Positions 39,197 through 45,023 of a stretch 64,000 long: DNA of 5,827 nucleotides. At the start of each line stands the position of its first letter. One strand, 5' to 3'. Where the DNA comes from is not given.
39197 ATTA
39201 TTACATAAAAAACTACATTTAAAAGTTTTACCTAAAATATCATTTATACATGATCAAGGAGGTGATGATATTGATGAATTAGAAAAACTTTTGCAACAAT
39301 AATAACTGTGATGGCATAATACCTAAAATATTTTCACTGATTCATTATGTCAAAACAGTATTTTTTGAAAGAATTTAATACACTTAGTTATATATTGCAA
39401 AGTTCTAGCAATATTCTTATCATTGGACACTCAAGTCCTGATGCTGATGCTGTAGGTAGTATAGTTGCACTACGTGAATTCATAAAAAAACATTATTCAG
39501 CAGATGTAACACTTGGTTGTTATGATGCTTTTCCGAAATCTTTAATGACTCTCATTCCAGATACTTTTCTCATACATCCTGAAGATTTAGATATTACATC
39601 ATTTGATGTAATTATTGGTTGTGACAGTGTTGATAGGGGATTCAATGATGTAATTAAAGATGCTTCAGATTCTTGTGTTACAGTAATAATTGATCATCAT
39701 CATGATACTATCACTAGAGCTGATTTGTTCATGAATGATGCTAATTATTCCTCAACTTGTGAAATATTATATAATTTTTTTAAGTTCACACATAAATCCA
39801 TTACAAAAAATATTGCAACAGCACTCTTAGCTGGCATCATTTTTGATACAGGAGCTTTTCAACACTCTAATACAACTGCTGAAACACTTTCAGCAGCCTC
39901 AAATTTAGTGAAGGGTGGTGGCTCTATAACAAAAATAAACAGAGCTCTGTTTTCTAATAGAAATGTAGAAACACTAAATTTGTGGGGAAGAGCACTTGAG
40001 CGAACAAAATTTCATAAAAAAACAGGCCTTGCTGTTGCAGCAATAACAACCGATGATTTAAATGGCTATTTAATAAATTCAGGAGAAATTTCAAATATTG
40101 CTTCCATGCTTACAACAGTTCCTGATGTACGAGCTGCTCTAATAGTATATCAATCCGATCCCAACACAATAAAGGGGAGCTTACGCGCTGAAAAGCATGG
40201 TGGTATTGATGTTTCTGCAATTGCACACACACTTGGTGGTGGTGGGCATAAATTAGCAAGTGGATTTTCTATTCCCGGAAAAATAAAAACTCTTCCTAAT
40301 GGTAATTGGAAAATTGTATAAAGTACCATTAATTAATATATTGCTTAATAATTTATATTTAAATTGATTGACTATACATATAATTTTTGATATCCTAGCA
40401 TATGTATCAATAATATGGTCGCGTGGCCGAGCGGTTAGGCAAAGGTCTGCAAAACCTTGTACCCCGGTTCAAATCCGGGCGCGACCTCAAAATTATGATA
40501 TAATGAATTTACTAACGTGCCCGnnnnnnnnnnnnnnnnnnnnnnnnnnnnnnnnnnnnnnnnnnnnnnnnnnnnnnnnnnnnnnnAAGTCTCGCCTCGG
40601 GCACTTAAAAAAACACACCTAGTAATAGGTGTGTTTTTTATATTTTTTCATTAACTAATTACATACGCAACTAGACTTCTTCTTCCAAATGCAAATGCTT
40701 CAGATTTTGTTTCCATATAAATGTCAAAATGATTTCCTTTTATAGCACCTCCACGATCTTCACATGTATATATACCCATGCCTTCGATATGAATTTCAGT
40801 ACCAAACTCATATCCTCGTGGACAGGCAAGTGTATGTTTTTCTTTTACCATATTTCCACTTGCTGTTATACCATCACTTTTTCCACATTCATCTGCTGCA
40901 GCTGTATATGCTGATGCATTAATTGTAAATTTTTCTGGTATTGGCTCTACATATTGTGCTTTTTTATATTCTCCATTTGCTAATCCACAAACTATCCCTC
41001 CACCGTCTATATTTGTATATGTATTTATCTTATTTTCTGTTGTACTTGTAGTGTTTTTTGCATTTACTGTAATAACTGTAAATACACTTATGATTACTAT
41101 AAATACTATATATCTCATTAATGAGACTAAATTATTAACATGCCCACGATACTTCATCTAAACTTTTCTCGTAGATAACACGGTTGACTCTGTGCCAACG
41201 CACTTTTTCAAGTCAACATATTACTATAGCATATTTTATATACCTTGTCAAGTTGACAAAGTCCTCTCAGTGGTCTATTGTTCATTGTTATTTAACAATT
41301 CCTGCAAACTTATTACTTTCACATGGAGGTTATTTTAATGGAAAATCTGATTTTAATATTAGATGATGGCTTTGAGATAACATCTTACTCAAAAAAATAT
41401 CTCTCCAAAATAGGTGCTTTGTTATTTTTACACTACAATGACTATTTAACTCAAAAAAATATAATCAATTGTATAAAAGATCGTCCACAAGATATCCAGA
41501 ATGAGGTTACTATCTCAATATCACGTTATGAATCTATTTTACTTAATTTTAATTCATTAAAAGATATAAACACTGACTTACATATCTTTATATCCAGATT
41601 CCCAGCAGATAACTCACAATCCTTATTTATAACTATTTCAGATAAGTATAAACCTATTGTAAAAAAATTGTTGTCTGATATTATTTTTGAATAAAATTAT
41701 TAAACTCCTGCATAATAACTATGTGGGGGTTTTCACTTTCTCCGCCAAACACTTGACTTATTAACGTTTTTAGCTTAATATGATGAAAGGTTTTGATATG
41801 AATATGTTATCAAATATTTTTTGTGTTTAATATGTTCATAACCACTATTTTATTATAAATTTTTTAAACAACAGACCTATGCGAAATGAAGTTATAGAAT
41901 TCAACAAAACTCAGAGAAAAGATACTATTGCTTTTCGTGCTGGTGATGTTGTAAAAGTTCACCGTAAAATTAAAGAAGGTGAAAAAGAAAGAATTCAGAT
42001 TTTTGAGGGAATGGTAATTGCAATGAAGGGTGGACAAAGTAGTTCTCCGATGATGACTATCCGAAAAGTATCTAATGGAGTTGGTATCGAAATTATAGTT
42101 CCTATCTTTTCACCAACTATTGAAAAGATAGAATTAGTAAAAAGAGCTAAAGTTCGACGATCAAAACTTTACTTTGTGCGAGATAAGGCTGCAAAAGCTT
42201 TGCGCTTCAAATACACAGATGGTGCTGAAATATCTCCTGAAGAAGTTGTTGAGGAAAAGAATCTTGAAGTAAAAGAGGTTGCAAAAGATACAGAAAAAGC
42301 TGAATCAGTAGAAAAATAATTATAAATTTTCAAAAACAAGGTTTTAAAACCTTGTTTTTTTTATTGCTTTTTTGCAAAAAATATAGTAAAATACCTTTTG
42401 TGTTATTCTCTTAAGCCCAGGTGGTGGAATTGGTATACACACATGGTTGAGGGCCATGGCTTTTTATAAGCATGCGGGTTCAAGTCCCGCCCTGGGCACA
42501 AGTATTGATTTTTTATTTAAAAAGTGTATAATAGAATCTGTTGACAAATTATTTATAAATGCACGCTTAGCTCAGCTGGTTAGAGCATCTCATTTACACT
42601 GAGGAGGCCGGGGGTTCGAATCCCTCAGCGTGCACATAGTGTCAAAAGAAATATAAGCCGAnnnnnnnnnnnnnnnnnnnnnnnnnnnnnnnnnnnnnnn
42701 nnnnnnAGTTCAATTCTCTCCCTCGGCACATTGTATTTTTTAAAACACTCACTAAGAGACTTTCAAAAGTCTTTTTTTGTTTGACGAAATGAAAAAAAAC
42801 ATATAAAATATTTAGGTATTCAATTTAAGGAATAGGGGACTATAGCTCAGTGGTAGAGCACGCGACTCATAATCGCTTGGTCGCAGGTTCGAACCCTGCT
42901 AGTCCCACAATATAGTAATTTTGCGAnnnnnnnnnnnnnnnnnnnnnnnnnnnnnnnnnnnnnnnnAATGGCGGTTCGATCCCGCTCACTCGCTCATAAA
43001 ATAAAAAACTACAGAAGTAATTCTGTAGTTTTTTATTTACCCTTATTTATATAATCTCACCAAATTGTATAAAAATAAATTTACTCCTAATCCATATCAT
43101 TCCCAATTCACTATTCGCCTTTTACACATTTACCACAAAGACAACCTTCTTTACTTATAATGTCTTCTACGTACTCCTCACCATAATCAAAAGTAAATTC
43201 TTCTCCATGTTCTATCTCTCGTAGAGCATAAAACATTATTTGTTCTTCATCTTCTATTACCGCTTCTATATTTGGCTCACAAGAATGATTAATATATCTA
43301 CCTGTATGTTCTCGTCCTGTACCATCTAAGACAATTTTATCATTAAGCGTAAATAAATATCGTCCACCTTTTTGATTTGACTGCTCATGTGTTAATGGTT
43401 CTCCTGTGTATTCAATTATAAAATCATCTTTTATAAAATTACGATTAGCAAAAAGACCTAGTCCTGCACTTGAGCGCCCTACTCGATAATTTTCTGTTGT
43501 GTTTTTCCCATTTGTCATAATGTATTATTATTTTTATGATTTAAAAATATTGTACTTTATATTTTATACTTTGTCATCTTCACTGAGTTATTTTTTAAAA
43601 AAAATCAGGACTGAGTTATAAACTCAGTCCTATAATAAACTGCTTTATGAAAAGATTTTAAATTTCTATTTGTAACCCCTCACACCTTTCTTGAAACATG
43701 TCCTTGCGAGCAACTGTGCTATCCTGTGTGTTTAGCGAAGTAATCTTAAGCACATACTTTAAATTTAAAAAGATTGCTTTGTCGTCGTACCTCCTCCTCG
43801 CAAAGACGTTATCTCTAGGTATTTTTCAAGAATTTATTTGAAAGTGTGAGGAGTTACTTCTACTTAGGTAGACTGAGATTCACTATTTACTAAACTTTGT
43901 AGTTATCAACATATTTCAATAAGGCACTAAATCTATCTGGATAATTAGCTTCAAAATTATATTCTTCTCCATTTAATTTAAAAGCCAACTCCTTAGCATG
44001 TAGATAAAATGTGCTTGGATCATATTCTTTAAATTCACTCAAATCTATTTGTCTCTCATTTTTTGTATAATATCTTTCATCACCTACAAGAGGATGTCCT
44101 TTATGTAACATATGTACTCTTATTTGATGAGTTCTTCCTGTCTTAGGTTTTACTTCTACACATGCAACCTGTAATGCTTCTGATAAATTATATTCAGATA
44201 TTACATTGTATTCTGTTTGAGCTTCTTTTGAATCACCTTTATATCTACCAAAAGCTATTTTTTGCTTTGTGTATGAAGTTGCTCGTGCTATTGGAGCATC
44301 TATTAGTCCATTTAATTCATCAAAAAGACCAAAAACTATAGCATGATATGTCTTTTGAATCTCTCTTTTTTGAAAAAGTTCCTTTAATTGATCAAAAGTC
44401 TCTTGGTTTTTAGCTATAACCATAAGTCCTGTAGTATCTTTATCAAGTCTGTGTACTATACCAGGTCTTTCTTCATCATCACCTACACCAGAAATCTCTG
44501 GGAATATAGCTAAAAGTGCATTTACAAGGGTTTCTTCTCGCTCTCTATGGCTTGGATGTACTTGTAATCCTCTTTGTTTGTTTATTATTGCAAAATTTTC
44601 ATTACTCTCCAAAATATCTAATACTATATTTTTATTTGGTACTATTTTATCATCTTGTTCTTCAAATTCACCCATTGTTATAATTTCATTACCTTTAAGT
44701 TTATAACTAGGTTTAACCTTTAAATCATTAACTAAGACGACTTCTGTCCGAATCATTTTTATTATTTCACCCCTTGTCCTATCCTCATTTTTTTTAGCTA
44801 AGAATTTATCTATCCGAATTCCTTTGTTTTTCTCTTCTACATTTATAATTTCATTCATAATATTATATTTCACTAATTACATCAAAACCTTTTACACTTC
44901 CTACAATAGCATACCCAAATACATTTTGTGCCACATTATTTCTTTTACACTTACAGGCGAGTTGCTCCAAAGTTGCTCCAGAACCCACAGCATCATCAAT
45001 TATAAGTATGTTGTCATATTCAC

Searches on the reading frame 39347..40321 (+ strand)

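Call 9: search_protein_families(library=ncbifam, proteins=[window:39347-40321:+])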
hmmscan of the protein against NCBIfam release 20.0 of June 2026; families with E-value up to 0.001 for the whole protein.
window:39347-40321:+ (324 aa): 15 families
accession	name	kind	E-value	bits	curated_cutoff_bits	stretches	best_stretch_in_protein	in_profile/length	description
NF053633.1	OlncasPapPhNrnA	equivalog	4.5e-24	84.9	350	1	16-310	12-299/317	bifunctional oligoribonuclease/PAP phosphatase NrnA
NF003877.0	PRK05427.1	equivalog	7.4e-16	58.5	283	1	21-189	2-170/308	manganese-dependent inorganic pyrophosphatase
NF011110.0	PRK14538.1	equivalog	8.9e-12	43.9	707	1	112-302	472-655/838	putative bifunctional signaling protein/50S ribosomal protein L9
NF011442.0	PRK14869.1-4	equivalog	3.2e-11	42.4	400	1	111-205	327-419/543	putative manganese-dependent inorganic diphosphatase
NF011440.0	PRK14869.1-2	equivalog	1.3e-10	40.6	746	1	111-189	322-402/541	putative manganese-dependent inorganic diphosphatase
NF011443.0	PRK14869.1-5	equivalog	1e-09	37.4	335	1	103-189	320-408/546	putative manganese-dependent inorganic diphosphatase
NF041569.1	A-tRNAntase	equivalog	1.7e-09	36.5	1440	1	25-306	4-282/880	A-adding tRNA nucleotidyltransferase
NF011449.0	PRK14869.2-5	equivalog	6.6e-09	35.3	411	1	110-205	228-326/451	putative manganese-dependent inorganic diphosphatase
NF011446.0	PRK14869.2-2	equivalog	7.1e-09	34.6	601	1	101-179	331-411/576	putative manganese-dependent inorganic diphosphatase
NF011445.0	PRK14869.2-1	equivalog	4.9e-08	31.8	483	1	106-185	324-405/548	putative manganese-dependent inorganic diphosphatase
NF011441.0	PRK14869.1-3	equivalog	1.9e-07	30.1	753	1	101-188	317-406/548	putative manganese-dependent inorganic diphosphatase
NF011448.0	PRK14869.2-4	equivalog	9.9e-07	27.4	562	0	22-55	10-43/563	putative manganese-dependent inorganic diphosphatase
NF011447.0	PRK14869.2-3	equivalog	0.00023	19.9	522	0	109-179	323-395/540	putative manganese-dependent inorganic diphosphatase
NF053576.1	RecJ_archaeal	equivalog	0.00065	18.7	360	0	246-312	358-436/452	RecJ family nuclease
TIGR00644.1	recJ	equivalog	0.00088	17.7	396.9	0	243-310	338-407/546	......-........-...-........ exonuclease RecJ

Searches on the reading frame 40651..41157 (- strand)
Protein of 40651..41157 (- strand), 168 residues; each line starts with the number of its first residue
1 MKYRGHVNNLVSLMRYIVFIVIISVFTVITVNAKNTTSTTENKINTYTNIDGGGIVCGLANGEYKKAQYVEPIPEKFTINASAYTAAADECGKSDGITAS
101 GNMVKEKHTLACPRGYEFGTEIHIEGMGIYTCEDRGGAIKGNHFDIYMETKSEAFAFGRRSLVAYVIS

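Call 9: search_protein_families(library=ncbifam, proteins=[window:40651-41157:-])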
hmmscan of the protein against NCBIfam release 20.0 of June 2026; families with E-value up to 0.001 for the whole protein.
window:40651-41157:- (168 aa): 5 families
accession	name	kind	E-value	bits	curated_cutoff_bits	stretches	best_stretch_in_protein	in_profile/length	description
NF058633.1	StatPhSurvSpsC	equivalog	8.6e-10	38.5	280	1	76-167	91-191/223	stationary phase survival protein SpsC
NF040675.1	wall_bind_EntD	exception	6.8e-09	35.4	590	1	76-167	212-309/310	cell wall-binding protein EntD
NF040676.1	wall_bind_EntB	exception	1.2e-08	33.9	780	1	76-162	393-485/490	cell wall-binding protein EntB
NF040670.1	wall_bind_EntA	exception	7.7e-08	32.1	560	1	75-162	191-285/291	cell wall-binding protein EntA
NF040677.1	wall_bind_EntC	exception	1.8e-07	30.3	770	1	97-165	354-419/422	cell wall-binding protein EntC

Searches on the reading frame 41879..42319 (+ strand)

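Call 9: search_protein_families(library=ncbifam, proteins=[window:41879-42319:+])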
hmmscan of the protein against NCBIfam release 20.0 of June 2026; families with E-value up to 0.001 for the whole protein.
window:41879-42319:+ (146 aa): 1 family
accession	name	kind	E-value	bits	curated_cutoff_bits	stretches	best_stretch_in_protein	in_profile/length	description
TIGR01024.1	rplS_bact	equivalog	4e-32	110.7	90.7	1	6-111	7-111/114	50S ribosomal protein L19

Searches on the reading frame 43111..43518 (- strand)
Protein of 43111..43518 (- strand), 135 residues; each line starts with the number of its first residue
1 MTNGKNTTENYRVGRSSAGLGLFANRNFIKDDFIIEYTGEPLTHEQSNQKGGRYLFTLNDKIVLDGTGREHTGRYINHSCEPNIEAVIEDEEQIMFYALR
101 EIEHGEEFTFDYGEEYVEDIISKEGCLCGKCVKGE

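Call 8: search_protein_families(library=pfam, proteins=[window:43111-43518:-])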
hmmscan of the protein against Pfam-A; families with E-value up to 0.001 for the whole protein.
window:43111-43518:- (135 aa): 2 families
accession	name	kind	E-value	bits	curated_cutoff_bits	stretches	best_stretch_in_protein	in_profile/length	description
PF00856.33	SET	-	1.1e-22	80.9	22.4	1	19-113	1-105/105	SET domain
PF21549.2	PRDM2_PR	-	0.00058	20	27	1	74-120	72-120/123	PR domain zinc finger protein 2, PR domain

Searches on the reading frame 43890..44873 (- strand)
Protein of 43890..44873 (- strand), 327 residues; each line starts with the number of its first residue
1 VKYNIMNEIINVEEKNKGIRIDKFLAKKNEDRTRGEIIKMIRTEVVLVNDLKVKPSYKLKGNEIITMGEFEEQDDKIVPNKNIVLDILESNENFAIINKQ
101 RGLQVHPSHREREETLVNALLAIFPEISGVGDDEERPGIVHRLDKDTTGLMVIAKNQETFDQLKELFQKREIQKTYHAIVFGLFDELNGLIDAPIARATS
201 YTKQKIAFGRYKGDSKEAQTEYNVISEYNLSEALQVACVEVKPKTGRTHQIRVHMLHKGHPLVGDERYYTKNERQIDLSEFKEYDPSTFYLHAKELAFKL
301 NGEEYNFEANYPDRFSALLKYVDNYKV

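Call 8: search_protein_families(library=pfam, proteins=[window:43890-44873:-])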
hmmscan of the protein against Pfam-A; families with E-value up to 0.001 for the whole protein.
window:43890-44873:- (327 aa): 2 families
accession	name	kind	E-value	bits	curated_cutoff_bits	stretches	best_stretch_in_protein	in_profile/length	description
PF00849.27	PseudoU_synth_2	-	2.2e-34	119.3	26.8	1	93-257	1-152/152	RNA pseudouridylate synthase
PF01479.30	S4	-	7.6e-07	29.2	22.8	1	20-65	2-48/48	S4 domain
